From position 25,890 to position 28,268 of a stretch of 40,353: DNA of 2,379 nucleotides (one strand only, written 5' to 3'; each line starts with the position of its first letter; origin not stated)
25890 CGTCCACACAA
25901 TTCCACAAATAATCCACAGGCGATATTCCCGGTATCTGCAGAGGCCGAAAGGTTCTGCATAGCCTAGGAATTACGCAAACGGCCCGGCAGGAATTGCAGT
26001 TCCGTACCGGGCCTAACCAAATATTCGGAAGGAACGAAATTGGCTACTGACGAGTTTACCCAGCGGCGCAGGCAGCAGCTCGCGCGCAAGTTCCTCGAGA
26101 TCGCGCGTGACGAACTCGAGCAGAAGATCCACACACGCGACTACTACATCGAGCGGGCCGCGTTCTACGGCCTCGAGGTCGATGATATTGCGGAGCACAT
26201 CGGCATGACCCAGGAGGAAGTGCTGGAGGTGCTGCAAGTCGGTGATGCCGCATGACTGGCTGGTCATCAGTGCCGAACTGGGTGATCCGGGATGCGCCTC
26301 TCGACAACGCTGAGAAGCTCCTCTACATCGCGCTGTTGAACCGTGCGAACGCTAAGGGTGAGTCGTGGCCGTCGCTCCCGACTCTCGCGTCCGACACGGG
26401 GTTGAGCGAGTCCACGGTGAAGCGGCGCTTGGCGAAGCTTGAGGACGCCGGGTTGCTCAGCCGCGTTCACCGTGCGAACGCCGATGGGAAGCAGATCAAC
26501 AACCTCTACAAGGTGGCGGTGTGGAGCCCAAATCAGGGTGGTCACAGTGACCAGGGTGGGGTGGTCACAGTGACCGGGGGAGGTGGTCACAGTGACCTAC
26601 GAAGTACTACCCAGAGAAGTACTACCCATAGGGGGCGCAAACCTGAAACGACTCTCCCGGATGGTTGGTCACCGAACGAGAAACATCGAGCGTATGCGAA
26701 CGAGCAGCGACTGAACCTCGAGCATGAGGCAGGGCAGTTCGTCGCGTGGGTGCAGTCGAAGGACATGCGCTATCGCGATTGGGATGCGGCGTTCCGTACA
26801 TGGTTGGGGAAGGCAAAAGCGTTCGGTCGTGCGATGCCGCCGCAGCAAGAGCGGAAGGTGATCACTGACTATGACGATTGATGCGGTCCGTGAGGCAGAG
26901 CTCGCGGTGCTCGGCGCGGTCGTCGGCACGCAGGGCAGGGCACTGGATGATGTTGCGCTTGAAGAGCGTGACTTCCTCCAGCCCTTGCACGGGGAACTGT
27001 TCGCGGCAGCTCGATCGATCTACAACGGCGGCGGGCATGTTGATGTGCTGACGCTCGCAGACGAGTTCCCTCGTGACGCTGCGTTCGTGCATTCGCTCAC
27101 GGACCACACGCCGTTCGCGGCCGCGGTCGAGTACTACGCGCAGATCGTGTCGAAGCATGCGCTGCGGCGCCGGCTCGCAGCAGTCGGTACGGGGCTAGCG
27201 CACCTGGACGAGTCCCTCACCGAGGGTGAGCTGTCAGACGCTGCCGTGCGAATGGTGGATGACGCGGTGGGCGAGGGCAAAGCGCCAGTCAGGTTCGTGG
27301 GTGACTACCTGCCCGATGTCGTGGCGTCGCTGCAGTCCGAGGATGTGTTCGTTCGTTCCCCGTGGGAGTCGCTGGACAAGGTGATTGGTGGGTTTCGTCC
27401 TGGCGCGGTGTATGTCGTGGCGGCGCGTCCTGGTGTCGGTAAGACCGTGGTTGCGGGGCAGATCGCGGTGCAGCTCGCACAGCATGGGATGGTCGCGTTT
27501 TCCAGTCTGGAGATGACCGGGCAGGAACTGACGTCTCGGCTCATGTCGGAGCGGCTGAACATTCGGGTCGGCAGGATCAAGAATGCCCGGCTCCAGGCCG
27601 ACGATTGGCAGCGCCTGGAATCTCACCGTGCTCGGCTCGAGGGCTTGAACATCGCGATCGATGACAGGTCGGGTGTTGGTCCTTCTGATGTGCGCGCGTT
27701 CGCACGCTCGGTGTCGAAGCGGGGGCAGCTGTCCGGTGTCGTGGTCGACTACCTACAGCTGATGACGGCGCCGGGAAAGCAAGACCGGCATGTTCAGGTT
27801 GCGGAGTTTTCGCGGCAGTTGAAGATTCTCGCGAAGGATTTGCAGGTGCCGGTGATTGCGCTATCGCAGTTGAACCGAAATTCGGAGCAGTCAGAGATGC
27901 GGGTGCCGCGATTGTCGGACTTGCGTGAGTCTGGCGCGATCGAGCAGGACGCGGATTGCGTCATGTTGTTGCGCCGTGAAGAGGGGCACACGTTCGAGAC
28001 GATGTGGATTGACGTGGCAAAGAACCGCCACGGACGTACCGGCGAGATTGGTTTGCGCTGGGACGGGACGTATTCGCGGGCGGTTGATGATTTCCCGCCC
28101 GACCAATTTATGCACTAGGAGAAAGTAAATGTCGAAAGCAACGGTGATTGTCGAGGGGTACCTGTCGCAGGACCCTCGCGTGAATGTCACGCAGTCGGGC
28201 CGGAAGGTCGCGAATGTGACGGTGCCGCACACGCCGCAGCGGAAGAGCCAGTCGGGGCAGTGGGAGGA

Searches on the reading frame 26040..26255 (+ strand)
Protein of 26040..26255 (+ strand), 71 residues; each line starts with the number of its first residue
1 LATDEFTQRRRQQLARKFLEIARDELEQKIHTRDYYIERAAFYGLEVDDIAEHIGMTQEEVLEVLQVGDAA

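Call 96: search_protein_families(library=pfam, proteins=[window:26040-26255:+], max_evalue=0.01)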
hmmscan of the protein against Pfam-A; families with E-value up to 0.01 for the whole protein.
window:26040-26255:+ (71 aa): 1 family
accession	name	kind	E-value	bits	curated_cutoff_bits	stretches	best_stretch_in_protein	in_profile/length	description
PF04539.22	Sigma70_r3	-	0.0033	17.9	25.3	1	47-68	23-44/78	Sigma-70 region 3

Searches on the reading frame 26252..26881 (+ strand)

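Call 96: search_protein_families(library=pfam, proteins=[window:26252-26881:+], max_evalue=0.01)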
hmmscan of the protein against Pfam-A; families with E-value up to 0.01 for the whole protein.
window:26252-26881:+ (209 aa): 14 families
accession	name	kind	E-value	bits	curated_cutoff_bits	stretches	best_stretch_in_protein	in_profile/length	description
PF13730.12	HTH_36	-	2.3e-15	56.6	25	1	20-69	6-55/55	Helix-turn-helix domain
PF03428.19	RP-C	-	3.4e-05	24.2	24.4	1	39-74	71-106/175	Replication protein C N-terminal domain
PF13412.12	HTH_24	-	4.9e-05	23.3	21.9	1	45-69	23-47/48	Winged helix-turn-helix DNA-binding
PF21984.2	DnaD_N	-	0.00021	21.9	27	1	22-81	18-77/101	DnaD N-terminal domain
PF12840.13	HTH_20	-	0.00039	20.8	27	1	41-70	20-49/51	Helix-turn-helix domain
PF01022.26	HTH_5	-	0.00041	20.6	22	1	45-70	21-46/47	Bacterial regulatory protein, arsR family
PF13404.12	HTH_AsnC-type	-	0.00048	20.3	27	1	42-64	20-42/42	AsnC-type helix-turn-helix domain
PF09339.16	HTH_IclR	-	0.0007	19.8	22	1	39-71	19-50/52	IclR helix-turn-helix domain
PF25213.1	HVO_A0261_N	-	0.00096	19.4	35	1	44-73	29-58/86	HVO_A0261 N-terminal domain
PF01047.28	MarR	-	0.0016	18.7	24.6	1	44-74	22-52/59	MarR family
PF01978.25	TrmB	-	0.0017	18.6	25.6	1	19-75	8-58/68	Sugar-specific transcriptional regulator TrmB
PF12802.13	MarR_2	-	0.0024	18.4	27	1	28-79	11-59/61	MarR family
PF00392.27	GntR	-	0.0026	17.8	27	1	24-74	9-59/64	Bacterial regulatory proteins, gntR family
PF13545.12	HTH_Crp_2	-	0.0042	17.5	27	1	44-71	27-55/70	Crp-like helix-turn-helix domain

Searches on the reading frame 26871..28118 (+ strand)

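Call 96: search_protein_families(library=pfam, proteins=[window:26871-28118:+], max_evalue=0.01)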
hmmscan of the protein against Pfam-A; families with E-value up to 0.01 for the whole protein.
window:26871-28118:+ (415 aa): 6 families
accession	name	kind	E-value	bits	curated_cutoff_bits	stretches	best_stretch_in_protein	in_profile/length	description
PF03796.21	DnaB_C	-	4.3e-75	252.8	27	1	163-403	4-252/255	DnaB-like helicase C terminal domain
PF13481.12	AAA_25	-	4.7e-13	49.6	27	1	157-337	11-193/195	AAA domain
PF00772.26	DnaB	-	1.1e-12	48.3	23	1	7-94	6-102/103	DnaB-like helicase N terminal domain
PF13191.12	AAA_16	-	0.00022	22.2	32.6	1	179-354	25-161/167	AAA ATPase domain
PF06745.19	ATPase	-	0.00041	20.2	26.6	1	166-386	6-206/231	KaiC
PF10609.15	ParA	-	0.0095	15.8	27.1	0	180-228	6-55/246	NUBPL iron-transfer P-loop NTPase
